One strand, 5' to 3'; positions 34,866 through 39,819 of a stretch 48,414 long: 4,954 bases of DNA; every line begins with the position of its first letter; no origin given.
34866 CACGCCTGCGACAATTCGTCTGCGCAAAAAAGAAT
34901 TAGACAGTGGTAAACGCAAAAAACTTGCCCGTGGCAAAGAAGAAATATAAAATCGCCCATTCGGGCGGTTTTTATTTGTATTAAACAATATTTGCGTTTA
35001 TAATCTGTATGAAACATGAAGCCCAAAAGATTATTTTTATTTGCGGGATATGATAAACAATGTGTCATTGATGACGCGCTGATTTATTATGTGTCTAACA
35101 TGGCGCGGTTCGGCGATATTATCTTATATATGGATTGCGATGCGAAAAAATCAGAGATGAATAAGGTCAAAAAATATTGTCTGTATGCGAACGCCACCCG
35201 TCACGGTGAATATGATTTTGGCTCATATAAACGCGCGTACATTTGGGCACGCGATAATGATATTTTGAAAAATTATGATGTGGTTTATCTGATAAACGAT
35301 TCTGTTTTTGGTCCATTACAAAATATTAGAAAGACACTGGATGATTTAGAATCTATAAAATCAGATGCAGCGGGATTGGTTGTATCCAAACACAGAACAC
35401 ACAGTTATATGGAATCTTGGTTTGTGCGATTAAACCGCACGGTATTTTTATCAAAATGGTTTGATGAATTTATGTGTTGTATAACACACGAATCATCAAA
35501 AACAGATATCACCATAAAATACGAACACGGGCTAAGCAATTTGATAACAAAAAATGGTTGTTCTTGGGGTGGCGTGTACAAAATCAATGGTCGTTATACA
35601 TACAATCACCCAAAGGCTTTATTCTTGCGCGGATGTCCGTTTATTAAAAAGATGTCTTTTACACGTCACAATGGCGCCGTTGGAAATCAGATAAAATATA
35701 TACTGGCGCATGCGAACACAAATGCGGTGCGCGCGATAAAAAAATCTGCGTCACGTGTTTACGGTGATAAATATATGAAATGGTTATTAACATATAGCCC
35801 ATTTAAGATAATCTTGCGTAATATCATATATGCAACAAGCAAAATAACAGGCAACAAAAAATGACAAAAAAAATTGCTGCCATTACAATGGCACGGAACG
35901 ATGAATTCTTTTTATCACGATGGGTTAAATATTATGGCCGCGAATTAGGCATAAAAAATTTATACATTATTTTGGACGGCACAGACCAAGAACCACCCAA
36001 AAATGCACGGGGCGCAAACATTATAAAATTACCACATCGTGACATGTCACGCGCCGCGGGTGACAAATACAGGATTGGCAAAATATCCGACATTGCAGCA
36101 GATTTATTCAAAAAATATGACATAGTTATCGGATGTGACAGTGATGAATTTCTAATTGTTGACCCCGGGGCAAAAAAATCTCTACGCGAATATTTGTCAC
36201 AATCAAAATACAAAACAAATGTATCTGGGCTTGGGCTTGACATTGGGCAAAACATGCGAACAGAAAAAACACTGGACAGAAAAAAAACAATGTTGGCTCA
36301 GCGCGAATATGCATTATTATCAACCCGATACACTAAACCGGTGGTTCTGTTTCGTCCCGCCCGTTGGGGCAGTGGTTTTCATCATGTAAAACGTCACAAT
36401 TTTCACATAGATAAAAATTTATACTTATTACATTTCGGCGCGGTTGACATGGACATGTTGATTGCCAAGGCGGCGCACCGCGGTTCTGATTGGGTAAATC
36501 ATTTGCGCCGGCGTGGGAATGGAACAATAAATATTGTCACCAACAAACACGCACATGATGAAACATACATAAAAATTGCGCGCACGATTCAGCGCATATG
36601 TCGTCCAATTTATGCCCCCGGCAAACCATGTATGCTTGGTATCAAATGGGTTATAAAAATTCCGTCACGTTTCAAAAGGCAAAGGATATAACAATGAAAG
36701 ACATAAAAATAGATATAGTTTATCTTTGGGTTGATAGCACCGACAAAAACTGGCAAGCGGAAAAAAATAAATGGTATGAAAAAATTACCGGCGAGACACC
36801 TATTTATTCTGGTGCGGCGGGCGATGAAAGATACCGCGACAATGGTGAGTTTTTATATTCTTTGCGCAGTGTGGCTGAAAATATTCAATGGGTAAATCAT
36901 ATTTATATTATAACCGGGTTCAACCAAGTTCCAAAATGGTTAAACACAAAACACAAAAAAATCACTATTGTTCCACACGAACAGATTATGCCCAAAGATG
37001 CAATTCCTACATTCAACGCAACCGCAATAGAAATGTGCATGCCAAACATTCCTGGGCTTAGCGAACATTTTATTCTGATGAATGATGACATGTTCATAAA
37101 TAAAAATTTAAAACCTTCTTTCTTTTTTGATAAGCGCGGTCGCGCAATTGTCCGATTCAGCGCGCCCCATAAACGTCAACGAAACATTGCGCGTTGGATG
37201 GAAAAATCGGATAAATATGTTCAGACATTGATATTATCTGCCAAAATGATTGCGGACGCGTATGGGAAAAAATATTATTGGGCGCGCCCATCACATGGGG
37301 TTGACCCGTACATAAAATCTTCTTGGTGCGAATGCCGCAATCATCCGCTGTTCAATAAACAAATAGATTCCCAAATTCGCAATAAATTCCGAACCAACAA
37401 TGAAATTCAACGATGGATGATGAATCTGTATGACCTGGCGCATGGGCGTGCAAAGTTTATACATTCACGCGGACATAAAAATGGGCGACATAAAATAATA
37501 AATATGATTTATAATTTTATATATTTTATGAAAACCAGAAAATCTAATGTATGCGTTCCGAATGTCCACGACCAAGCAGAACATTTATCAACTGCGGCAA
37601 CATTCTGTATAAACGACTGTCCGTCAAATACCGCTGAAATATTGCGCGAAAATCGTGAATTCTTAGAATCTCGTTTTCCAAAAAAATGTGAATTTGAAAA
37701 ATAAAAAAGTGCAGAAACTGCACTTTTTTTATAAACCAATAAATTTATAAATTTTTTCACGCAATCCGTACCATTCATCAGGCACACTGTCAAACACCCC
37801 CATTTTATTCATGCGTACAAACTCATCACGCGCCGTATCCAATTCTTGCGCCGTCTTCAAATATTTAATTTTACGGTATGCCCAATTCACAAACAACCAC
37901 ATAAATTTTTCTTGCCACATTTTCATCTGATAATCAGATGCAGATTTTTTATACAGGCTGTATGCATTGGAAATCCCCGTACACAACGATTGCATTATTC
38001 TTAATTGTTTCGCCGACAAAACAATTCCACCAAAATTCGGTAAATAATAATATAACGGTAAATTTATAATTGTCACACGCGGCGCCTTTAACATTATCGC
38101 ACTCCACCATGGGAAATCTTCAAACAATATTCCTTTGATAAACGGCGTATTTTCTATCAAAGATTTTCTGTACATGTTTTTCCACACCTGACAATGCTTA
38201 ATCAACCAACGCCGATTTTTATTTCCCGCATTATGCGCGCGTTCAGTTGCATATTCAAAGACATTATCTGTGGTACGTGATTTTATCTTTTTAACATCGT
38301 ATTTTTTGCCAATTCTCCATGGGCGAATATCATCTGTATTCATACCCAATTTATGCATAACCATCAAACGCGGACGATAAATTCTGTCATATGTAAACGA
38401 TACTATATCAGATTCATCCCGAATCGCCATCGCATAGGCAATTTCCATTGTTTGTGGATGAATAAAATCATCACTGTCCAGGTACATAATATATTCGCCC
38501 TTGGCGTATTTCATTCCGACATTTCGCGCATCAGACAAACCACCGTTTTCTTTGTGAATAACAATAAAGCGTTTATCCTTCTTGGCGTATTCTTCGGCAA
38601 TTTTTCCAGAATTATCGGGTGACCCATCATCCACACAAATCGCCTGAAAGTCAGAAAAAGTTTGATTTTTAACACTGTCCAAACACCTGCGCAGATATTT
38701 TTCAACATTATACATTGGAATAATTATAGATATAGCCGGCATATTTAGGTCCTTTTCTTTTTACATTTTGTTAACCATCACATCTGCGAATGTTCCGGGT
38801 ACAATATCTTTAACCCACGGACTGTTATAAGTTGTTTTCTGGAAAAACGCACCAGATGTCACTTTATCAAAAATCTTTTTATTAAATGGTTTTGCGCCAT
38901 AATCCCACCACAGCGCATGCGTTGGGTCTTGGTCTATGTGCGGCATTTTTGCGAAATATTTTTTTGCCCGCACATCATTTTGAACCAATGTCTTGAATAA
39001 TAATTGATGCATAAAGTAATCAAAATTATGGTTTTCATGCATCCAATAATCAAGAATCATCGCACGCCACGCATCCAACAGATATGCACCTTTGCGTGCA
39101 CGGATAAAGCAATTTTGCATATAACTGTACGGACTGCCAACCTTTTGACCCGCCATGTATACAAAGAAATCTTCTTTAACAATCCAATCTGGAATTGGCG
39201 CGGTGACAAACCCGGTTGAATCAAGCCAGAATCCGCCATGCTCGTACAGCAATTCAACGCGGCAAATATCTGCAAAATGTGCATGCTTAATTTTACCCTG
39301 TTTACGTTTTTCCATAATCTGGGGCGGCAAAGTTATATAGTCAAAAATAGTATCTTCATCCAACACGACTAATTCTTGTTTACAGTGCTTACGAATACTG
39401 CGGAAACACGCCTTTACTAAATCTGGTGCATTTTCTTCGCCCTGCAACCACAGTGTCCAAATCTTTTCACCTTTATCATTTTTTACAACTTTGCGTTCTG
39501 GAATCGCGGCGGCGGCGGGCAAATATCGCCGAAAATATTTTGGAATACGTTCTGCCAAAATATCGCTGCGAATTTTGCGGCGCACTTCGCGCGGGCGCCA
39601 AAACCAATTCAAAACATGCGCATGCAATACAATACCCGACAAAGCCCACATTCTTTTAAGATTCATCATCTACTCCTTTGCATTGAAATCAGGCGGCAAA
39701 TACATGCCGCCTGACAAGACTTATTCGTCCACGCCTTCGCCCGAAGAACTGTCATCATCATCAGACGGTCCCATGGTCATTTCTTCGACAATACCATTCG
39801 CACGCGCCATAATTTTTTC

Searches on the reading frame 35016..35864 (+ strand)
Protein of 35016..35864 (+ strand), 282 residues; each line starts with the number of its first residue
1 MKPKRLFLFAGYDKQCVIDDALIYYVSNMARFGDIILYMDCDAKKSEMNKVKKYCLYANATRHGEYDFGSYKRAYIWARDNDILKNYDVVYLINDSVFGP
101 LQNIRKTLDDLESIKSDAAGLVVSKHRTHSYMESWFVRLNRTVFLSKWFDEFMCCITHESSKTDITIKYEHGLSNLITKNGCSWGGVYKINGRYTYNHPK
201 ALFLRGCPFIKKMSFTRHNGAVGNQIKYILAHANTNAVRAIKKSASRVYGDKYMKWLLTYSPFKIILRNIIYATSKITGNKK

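Call 73: search_protein_families(library=pfam, proteins=[window:35016-35864:+], max_evalue=0.001)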
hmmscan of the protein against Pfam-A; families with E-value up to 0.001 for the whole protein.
window:35016-35864:+ (282 aa): 1 family
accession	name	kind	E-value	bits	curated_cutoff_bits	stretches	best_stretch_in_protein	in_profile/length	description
PF05045.17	RgpF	-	2.8e-12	46.5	25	1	49-222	15-204/503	Rhamnan synthesis protein F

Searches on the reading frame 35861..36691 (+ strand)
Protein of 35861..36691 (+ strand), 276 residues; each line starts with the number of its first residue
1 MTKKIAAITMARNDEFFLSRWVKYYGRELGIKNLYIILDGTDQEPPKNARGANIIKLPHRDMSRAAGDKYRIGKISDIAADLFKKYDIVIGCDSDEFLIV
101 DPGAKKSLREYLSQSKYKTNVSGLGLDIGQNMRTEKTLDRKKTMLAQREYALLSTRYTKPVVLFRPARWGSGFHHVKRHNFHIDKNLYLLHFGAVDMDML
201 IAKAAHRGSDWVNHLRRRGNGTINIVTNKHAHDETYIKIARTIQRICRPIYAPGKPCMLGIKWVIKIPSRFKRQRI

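Call 73: search_protein_families(library=pfam, proteins=[window:35861-36691:+], max_evalue=0.001)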
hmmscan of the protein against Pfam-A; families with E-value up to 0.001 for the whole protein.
window:35861-36691:+ (276 aa): 1 family
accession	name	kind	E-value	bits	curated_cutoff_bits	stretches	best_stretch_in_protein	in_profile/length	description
PF13704.12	Glyco_tranf_2_4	-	1e-13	52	27.5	1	12-111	1-97/98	Glycosyl transferase family 2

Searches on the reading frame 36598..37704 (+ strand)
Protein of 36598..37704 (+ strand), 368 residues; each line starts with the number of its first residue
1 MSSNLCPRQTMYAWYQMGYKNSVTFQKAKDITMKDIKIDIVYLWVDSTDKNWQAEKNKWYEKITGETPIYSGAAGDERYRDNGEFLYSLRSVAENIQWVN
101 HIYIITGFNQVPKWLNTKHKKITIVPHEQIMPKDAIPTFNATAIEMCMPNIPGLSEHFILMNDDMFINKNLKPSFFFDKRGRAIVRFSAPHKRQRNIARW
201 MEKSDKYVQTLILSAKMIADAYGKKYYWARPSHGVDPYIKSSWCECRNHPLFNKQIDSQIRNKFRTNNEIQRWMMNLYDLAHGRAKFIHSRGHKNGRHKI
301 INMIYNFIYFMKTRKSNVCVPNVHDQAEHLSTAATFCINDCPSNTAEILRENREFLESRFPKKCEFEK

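Call 74: search_protein_families(library=pfam, proteins=[window:36598-37704:+], max_evalue=0.001)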
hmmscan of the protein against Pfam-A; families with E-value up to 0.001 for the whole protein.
window:36598-37704:+ (368 aa): 3 families
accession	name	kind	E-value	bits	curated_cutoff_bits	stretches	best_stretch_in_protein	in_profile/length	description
PF11380.13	Stealth_CR2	-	1.2e-37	128.8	39.4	1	78-182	1-105/108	Stealth protein CR2, conserved region 2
PF17101.10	Stealth_CR1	-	3.4e-07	30.3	27.2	1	37-59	2-24/29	Stealth protein CR1, conserved region 1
PF17103.10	Stealth_CR4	-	2.3e-05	24.7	27.4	1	335-368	10-45/55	Stealth protein CR4, conserved region 4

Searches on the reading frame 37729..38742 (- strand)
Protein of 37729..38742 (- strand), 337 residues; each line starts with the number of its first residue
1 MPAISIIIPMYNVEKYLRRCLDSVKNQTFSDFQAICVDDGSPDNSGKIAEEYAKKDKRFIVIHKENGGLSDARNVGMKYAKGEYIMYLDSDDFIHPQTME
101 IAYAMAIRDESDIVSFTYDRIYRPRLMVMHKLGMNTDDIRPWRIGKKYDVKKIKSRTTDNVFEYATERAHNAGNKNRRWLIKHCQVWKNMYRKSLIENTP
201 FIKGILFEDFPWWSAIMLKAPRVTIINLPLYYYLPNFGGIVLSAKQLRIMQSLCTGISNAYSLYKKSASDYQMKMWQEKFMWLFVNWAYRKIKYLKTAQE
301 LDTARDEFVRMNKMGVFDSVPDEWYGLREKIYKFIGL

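Call 74: search_protein_families(library=pfam, proteins=[window:37729-38742:-], max_evalue=0.001)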
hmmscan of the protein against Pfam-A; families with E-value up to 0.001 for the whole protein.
window:37729-38742:- (337 aa): 3 families
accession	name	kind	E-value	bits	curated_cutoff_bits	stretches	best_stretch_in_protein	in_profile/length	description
PF00535.33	Glycos_transf_2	-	3.1e-40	138.3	23.3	1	5-154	1-146/168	Glycosyl transferase family 2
PF10111.15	Glyco_tranf_2_2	-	6.8e-10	39.3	27.3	1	5-102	1-102/276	Glycosyltransferase like family 2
PF13641.12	Glyco_tranf_2_3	-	1.2e-06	29.2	27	1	2-114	1-119/230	Glycosyltransferase like family 2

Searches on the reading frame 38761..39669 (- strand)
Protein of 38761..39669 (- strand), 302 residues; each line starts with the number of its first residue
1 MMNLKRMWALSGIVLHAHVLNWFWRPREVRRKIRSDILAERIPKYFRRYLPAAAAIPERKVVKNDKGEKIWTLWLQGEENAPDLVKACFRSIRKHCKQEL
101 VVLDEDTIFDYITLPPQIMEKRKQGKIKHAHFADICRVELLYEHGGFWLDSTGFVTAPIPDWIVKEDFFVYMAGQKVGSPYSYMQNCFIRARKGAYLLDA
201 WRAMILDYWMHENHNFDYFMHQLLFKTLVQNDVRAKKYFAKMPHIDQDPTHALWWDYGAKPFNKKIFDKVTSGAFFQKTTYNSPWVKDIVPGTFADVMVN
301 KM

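Call 74: search_protein_families(library=pfam, proteins=[window:38761-39669:-], max_evalue=0.001)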
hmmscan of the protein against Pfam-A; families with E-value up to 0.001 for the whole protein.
window:38761-39669:- (302 aa): 2 families
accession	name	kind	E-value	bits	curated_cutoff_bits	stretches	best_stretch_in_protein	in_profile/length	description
PF05704.18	Caps_synth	-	2.7e-63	214.4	24.5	1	30-285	13-266/278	Capsular polysaccharide synthesis protein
PF04488.21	Gly_transf_sug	-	3.8e-06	27.9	23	1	85-168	4-92/93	Glycosyltransferase sugar-binding region containing DXD motif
